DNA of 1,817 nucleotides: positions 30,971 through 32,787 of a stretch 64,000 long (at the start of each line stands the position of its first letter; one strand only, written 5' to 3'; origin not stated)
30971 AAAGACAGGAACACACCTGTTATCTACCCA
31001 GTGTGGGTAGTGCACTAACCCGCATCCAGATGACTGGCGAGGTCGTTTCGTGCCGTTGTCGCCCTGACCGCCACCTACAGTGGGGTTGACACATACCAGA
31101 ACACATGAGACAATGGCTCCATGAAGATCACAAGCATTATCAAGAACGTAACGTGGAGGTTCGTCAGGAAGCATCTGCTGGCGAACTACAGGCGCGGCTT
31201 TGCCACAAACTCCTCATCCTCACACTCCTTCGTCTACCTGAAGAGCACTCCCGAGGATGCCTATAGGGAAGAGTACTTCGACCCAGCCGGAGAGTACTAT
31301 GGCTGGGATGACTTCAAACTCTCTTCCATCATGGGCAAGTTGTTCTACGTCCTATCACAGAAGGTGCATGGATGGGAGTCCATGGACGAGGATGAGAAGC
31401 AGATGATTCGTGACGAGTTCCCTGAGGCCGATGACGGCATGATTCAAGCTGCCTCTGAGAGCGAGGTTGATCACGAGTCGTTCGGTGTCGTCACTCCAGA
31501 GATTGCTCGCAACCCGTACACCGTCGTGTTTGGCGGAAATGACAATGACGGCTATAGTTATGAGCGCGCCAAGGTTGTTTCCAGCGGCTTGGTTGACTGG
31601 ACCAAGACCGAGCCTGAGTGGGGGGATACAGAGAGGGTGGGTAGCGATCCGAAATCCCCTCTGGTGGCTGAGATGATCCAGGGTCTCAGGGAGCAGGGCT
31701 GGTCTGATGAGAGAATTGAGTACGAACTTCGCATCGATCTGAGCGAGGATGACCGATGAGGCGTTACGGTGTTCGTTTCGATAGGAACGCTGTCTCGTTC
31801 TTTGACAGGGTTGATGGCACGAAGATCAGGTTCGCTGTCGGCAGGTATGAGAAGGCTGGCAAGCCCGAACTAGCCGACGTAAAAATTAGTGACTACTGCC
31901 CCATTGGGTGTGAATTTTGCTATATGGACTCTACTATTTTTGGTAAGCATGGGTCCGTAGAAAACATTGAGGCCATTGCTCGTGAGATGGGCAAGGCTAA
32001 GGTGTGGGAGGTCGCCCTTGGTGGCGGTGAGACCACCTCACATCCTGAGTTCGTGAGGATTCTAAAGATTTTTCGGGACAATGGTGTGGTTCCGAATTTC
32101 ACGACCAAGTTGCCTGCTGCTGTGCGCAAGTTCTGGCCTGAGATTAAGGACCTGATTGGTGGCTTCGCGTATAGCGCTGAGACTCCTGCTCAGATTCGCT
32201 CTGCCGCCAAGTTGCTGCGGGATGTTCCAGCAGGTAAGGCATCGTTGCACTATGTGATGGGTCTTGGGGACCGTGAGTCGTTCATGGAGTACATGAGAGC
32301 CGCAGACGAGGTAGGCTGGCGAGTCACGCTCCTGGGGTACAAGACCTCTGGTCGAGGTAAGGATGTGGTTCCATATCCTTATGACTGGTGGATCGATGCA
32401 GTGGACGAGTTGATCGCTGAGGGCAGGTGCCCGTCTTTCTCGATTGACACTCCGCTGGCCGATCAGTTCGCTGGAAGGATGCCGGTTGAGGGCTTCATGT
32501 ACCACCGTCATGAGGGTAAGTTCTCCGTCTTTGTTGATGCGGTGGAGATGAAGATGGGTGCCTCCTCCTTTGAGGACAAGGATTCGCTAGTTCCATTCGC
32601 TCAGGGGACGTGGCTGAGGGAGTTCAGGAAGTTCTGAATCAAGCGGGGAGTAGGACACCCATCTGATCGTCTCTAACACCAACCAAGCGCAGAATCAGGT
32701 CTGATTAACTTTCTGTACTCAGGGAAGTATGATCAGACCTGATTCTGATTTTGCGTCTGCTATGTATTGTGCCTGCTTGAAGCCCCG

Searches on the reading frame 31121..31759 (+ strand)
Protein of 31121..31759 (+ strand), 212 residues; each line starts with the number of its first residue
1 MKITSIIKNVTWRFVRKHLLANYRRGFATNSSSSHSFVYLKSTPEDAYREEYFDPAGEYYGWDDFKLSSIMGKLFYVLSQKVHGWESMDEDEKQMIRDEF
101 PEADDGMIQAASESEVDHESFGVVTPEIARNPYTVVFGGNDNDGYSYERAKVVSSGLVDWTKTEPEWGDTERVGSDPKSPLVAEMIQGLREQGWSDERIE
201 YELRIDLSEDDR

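Call 7: search_protein_families(library=pfam, proteins=[window:31121-31759:+], max_evalue=0.01)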
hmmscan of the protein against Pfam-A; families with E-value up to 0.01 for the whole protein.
window:31121-31759:+ (212 aa): 0 families

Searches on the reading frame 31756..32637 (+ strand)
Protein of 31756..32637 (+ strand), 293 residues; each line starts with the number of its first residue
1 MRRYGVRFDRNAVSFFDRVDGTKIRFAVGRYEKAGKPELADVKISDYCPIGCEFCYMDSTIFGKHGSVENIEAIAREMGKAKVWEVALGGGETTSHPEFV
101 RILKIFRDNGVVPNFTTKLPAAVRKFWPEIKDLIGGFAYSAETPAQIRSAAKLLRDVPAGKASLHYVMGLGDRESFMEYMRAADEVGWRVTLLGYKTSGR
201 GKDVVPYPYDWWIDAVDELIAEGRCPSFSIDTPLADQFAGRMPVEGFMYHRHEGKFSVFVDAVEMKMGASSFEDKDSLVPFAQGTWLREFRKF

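Call 7: search_protein_families(library=pfam, proteins=[window:31756-32637:+], max_evalue=0.01)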
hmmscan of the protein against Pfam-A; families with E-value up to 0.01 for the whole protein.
window:31756-32637:+ (293 aa): 1 family
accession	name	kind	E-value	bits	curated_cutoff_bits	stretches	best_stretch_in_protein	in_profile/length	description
PF04055.27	Radical_SAM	-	4.7e-11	43.6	29.5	1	43-147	2-115/166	Radical SAM superfamily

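Call 77: search_solved_structures(query=window:31756-32637:+, max_evalue=0.01)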
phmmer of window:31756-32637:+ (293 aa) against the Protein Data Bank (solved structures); distinct sequences matched with E-value up to 0.01: 1.
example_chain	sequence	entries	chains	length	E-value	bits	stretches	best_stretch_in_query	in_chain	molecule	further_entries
7tol_A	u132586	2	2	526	0.0025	20.6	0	39-111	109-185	glycerol dibiphytanyl glycerol tetraether - macrocyclic archaeol synthase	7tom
